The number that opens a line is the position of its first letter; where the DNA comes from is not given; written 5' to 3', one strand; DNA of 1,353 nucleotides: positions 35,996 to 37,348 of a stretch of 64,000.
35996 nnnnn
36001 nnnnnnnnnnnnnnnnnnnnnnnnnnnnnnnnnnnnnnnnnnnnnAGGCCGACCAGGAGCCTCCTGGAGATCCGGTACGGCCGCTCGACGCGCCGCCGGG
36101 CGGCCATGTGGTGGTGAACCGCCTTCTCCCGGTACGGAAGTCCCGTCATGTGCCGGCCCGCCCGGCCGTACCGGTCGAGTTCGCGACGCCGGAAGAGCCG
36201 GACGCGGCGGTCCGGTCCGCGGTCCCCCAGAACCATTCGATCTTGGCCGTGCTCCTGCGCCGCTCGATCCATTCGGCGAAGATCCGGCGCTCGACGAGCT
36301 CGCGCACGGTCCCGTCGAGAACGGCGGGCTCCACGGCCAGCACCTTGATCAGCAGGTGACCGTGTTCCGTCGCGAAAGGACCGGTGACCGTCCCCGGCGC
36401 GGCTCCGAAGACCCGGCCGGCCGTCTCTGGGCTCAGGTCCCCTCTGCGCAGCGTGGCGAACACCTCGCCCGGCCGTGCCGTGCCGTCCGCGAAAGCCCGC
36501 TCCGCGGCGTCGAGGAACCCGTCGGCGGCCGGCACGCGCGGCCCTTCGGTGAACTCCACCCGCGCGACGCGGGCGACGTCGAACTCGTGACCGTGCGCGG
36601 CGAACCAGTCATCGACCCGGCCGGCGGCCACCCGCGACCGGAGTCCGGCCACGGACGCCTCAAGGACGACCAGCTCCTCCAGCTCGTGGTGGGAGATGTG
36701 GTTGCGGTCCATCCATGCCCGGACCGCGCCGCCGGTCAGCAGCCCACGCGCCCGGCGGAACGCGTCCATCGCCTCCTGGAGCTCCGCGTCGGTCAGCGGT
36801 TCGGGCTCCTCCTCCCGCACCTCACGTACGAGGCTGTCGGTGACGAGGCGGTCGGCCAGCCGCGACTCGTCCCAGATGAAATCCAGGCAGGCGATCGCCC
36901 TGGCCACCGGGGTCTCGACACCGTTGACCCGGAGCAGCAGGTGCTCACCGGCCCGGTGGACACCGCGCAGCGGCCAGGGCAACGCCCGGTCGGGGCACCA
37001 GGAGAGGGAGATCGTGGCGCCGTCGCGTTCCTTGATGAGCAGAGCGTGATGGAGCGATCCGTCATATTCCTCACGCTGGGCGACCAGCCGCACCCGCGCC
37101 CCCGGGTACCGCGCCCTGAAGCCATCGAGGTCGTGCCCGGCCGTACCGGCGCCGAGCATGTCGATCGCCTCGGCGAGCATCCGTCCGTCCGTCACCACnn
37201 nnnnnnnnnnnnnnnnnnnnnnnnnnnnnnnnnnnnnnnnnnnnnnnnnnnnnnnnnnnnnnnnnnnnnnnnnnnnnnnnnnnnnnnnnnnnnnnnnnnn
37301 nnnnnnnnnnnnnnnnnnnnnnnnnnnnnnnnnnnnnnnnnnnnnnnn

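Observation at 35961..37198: Two unusual accessory genes wedged between ATP-grasp ligase and exporter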

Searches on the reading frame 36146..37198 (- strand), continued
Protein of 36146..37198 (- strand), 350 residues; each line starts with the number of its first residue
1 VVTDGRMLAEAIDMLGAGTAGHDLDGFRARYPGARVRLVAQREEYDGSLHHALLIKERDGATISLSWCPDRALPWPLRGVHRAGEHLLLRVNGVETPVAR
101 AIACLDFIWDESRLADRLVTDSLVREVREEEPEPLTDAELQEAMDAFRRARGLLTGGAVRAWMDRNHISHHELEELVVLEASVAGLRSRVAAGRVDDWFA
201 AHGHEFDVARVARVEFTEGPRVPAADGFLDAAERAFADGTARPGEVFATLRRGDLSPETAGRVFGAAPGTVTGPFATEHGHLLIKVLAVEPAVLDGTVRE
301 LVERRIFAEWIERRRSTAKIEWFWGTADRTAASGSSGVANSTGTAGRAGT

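Call 42: predict_structure(alignment_id=A1)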
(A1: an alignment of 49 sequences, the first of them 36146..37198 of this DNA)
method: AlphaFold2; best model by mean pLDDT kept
length: 350 residues; sequences in the alignment: 49
mean_pLDDT: 84.9   pTM: 0.68
mean pLDDT of the five models: 84.9, 83.4, 82.9, 82.7, 82.7
residues with pLDDT >= 90: 215; 70-90: 75; 50-70: 25; < 50: 35
segments of 3 or more residues with pLDDT < 50: 72-81, 108-111, 334-350
pLDDT, mean of each block of 10 residues (from residue 1): 78 79 85 90 74 86 80 44 70 88 62 78 92 93 95 97 92 92 94 98 98 94 92 96 96 97 98 95 98 97 96 94 64 45 44
secondary structure, 60 per line:
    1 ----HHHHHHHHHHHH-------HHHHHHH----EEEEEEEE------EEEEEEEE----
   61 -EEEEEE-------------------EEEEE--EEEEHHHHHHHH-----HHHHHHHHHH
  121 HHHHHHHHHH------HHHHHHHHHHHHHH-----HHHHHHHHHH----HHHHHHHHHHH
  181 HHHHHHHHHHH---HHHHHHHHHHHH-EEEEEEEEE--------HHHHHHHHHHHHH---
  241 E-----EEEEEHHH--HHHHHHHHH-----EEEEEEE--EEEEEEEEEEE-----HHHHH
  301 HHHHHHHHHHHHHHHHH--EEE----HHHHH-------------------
elements in order: H5-16 H24-30 E35-42 E49-56 E62-67 E87-91 E94-97 H98-105 H111-130 H137-150 H156-165 H170-191 H195-206 E208-216 H225-237 E247-251 H257-265 E271-277 E280-290 H296-317 E320-322 H327-331
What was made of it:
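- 36146..37198 (-): MirC-type partner protein, 349/350 aa. It has an N-domain (about residues 1-110, carrying the invariant PWPLRG and LDFIWDE motifs) and a SurA-like helical chaperone domain with an inserted degenerate parvulin domain (about residues 208-295). The AlphaFold2 model has pLDDT 84.9 (call 42).
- On TIGR04500 / MirC-type graspetide partner protein: AlphaFold2 model at pLDDT 84.9 (call 42).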

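Call 50: fold_search(model_id=the predicted structure, library=pdb)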
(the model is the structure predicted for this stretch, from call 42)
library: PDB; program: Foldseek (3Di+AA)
matches with E <= 10: 915; with E <= 0.001: 28
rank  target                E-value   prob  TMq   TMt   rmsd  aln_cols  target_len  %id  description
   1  3nrk                  8.5e-09  1.00  0.29  0.32  13.8       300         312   13  The crystal structure of the leptospiral hypothetical protein LIC12922 (released 2010-11-24)
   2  9hga_F                1.1e-08  1.00  0.36  0.40  13.1       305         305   13  BAM-SurA-darobactin complex in the swing-out state (released 2025-04-16)
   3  3rgc_B                7.2e-08  1.00  0.32  0.42  12.0       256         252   12  The virulence factor PEB4 and the periplasmic protein Cj1289 are two structurally related SurA-like chaperones in the  (released 2011-04-27)
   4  9hg5_F                8.1e-08  1.00  0.37  0.42   9.9       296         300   12  BAM-SurA complex in the swing-in state with full length BamC resolved (released 2025-04-16)
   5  2pv3_A                1.1e-07  1.00  0.35  0.42  10.6       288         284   13  Crystallographic Structure of SurA fragment lacking the second peptidyl-prolyl isomerase domain complexed with peptide (released 2007-10-02)
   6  9hg7_F                1.9e-07  1.00  0.34  0.39  13.1       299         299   13  BAM-SurA complex in the swing-out state (released 2025-04-16)
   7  1m5y_D                1.7e-06  1.00  0.32  0.29  21.6       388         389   10  Crystallographic Structure of SurA, a Molecular Chaperone that Facilitates Outer Membrane Porin Folding (released 2002-11-08)
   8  3rgc_A                1.7e-06  1.00  0.30  0.39  13.3       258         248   11  The virulence factor PEB4 and the periplasmic protein Cj1289 are two structurally related SurA-like chaperones in the  (released 2011-04-27)
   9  8pzu_F                1.8e-06  1.00  0.28  0.37  13.2       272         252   14  Wait Complex: BAM bound Darobactin-B and Compact SurA (released 2024-09-25)
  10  1m5y_A                1.9e-06  1.00  0.31  0.28  21.3       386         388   10  Crystallographic Structure of SurA, a Molecular Chaperone that Facilitates Outer Membrane Porin Folding (released 2002-11-08)
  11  5ez1_B                5.5e-06  1.00  0.23  0.29  12.0       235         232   16  Crystal Structure of Cell Binding Factor 2 from Helicobacter pylori in complex with I2CA (released 2016-03-16)
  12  6bhf                  1.2e-05  1.00  0.25  0.32  16.8       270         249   15  Crystal structure of the petidylprolyl cis,trans-isomerase from Helicobacter pylori (released 2018-09-19)
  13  8pz1_F                1.3e-05  1.00  0.33  0.44  12.5       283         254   12  Wait Complex: Lateral open BAM bound Compact SurA (released 2024-09-25)
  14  4wo7_B                2.0e-05  1.00  0.24  0.31  12.3       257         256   13  Crystal Structure of PrsA from Bacillus subtilis (released 2014-12-24)
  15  1m5y_C                2.2e-05  1.00  0.33  0.31  19.4       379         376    9  Crystallographic Structure of SurA, a Molecular Chaperone that Facilitates Outer Membrane Porin Folding (released 2002-11-08)
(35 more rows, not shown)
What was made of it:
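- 36146..37198 (-): Foldseek top hits are SurA, Cj1289, PrsA and LIC12922 (call 50).
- On TIGR04500 / MirC-type graspetide partner protein: Foldseek hits to SurA, Cj1289 and PrsA (call 50).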

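Call 66: search_protein_families(library=ncbifam, proteins=[L031:8704-10020:+], max_evalue=0.001)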
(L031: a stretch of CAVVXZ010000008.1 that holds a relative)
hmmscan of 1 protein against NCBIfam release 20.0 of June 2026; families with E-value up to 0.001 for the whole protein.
L031:8704-10020:+ (438 aa): 12 families
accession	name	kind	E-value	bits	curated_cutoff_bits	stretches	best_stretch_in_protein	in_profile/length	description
TIGR03794.1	NHLM_micro_HlyD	equivalog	1.7e-109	366.5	156.2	1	16-432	1-420/421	NHLP bacteriocin system secretion protein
TIGR01730.1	RND_mfp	subfamily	4.4e-13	48.9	94.9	1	68-147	21-100/322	efflux RND transporter periplasmic adaptor subunit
TIGR01843.1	type_I_hlyD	subfamily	4.5e-13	49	208.65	2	35-126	5-96/422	HlyD family type I secretion periplasmic adaptor subunit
TIGR00998.1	8a0101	subfamily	2.2e-12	46.6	390.8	1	36-334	5-269/334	EmrA/EmrK family multidrug efflux transporter periplasmic adaptor subunit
NF008606.0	PRK11578.1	equivalog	2.9e-09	36.6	342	1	57-203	46-183/371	macrolide transporter subunit MacA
NF007785.0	PRK10476.1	equivalog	1.9e-08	33.5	376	1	38-142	15-118/347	multidrug transporter subunit MdtN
TIGR01000.1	bacteriocin_acc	subfamily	6.7e-06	25.2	258.85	1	41-134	28-121/457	bacteriocin secretion accessory protein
NF008589.1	PRK11556.1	equivalog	7.8e-06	25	391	0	56-121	68-132/392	MdtA/MuxA family multidrug efflux RND transporter periplasmic adaptor subunit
NF006761.0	PRK09282.1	domain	5.3e-05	21.9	402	0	70-106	518-554/591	pyruvate carboxylase subunit B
NF005457.0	PRK07051.1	equivalog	6e-05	23.1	87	0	74-105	48-79/80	acetyl-CoA carboxylase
NF007850.1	PRK10559.1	equivalog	0.00015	21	400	0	37-134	9-104/303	p-hydroxybenzoic acid efflux pump subunit AaeA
NF045487.1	ASRP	equivalog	0.00055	18.7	300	1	109-256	326-469/593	archaea-specific SMC-related protein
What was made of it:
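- The reference HlyD sequences are bona fide: TIGR03794 at 366 bits, lying next to a PCAT (call 66).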

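Call 72: find_related_loci(query=L031:8704-10020:+, collection=metagenome_contigs, flank=1500)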
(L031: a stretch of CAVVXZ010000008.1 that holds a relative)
Query L031:8704-10020:+ (438 aa) in metagenome_contigs; peptide patterns used: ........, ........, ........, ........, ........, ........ (x = any residue, [..] = any of these).
342 stretches matched a pattern; 6 encode a relative of the query (tblastn E <= 1e-3); 6 distinct loci.
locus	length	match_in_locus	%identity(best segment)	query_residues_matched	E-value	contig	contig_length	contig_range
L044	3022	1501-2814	99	1-438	0e+0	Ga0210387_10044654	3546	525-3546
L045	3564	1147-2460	99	1-438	0e+0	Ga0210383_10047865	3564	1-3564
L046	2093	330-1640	56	1-437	0e+0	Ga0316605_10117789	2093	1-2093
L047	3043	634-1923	53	9-438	5e-158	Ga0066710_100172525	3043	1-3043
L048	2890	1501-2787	51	9-437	1e-150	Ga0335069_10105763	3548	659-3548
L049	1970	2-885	59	143-437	2e-93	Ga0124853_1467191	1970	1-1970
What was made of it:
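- Tried and rejected: It returned only 6 loci, of which 3 were usefully diverse (call 72), so the HlyD profile is shallow.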

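Call 89: search_solved_structures(query=A1, max_evalue=1, show_alignments=4)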
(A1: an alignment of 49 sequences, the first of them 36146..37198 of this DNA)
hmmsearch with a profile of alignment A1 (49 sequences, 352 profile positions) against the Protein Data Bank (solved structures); distinct sequences matched with E-value up to 1: 55.
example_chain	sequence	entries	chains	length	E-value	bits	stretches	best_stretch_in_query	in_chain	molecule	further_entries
1m5y_A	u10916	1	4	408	5.5e-12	49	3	226-307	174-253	Survival protein surA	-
9hg5_F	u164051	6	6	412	5.8e-12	48.9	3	226-307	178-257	Chaperone SurA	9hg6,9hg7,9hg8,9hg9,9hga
8pz1_F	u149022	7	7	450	9.1e-12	48.3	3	226-307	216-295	Chaperone SurA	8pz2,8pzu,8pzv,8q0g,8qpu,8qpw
8qpv_F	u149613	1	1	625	3.6e-11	46.3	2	226-307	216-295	Chaperone SurA,Outer membrane protein X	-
8qp5_P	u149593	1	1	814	1.1e-10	44.7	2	226-307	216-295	Chaperone SurA,Serine protease EspP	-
2pv3_A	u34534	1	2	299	4.3e-09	39.5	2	226-338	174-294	Chaperone surA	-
4wo7_A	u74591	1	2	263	3.5e-07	33.2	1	130-305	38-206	Foldase protein PrsA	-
1zk6_A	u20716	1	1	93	2.8e-05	27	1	218-303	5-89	Foldase protein prsA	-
6vj4_A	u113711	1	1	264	5.1e-05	26.1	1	196-324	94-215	Peptidylprolyl isomerase PrsA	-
2pv1_A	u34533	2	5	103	0.00012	24.9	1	226-304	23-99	Chaperone surA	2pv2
6vj6_A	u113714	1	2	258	0.00013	24.8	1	166-324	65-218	Peptidylprolyl isomerase (PrsA)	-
3gpk_A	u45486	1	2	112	0.00047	22.9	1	229-308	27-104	PpiC-type peptidyl-prolyl cis-trans isomerase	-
2m1i_A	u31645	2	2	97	0.00086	22.1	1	216-304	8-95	Parvulin-like peptidyl-prolyl isomerase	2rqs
1jns_A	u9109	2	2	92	0.00088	22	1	219-306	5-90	PEPTIDYL-PROLYL CIS-TRANS ISOMERASE C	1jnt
5htf_A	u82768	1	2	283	0.0011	21.7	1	174-320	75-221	Foldase protein PrsA 1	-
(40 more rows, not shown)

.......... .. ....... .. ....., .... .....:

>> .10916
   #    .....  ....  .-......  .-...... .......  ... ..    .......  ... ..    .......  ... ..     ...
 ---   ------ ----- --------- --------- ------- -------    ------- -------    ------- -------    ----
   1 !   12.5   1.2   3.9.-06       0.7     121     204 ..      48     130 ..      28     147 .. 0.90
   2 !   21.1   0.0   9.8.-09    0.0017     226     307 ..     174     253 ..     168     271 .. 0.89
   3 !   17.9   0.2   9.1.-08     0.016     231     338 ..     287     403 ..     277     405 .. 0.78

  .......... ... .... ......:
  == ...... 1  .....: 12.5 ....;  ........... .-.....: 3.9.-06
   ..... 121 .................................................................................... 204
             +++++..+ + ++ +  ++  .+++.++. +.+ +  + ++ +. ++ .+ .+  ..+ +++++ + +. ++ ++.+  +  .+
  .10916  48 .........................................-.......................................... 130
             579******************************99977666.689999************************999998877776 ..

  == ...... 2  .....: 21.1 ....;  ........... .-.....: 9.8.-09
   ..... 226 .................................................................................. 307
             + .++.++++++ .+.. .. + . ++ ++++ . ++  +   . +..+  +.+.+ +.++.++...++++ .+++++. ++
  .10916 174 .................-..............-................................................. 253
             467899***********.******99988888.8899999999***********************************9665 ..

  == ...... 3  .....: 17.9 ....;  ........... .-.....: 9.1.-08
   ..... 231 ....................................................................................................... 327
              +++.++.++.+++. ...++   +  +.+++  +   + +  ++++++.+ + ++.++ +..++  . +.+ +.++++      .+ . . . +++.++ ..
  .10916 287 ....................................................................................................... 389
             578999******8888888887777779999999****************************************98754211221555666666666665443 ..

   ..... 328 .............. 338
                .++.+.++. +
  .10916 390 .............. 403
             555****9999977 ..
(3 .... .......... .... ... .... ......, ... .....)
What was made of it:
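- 36146..37198 (-): The family profile hits SurA at E 5.5e-12 (call 89).
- On TIGR04500 / MirC-type graspetide partner protein: Profile hit to SurA at E 5.5e-12, in three segments (call 89).
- On Catalytically active parvulin PPIase: Profile matches to Par10, Pin1 and PrsA PPIase domains at E 1e-3 to 1e-5 (call 89).
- Closest known: SurA, PrsA, PEB4 and Cj1289: parvulin-containing chaperones. Same: The similarity is detectable by sequence profile (E 5.5e-12, call 89) and by fold (call 50).
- The SurA-like fold is supported by the model (call 42), Foldseek (call 50) and a sequence profile (call 89). The parvulin fold is recognised by profile and by structure (calls 50 and 89).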

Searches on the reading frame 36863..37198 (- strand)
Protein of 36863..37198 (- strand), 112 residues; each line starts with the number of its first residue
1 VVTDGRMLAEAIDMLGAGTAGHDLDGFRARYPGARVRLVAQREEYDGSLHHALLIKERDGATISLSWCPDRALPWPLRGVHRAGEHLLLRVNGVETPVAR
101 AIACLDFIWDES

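Call 91: predict_structure(alignment_id=A6)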
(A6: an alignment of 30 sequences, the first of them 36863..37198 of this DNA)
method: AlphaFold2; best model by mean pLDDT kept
length: 112 residues; sequences in the alignment: 30
mean_pLDDT: 71.5   pTM: 0.56
mean pLDDT of the five models: 71.5, 71.3, 70.6, 67.8, 65.5
residues with pLDDT >= 90: 8; 70-90: 53; 50-70: 45; < 50: 6
segments of 3 or more residues with pLDDT < 50: none
pLDDT, mean of each block of 10 residues (from residue 1): 74 78 87 88 72 83 76 53 59 60 60 58
secondary structure, 60 per line:
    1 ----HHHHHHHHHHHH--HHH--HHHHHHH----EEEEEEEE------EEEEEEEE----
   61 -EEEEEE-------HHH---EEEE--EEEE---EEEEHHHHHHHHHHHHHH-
elements in order: H5-16 H24-30 E35-42 E49-56 E62-67 E81-84 E87-90 E94-97 H98-111
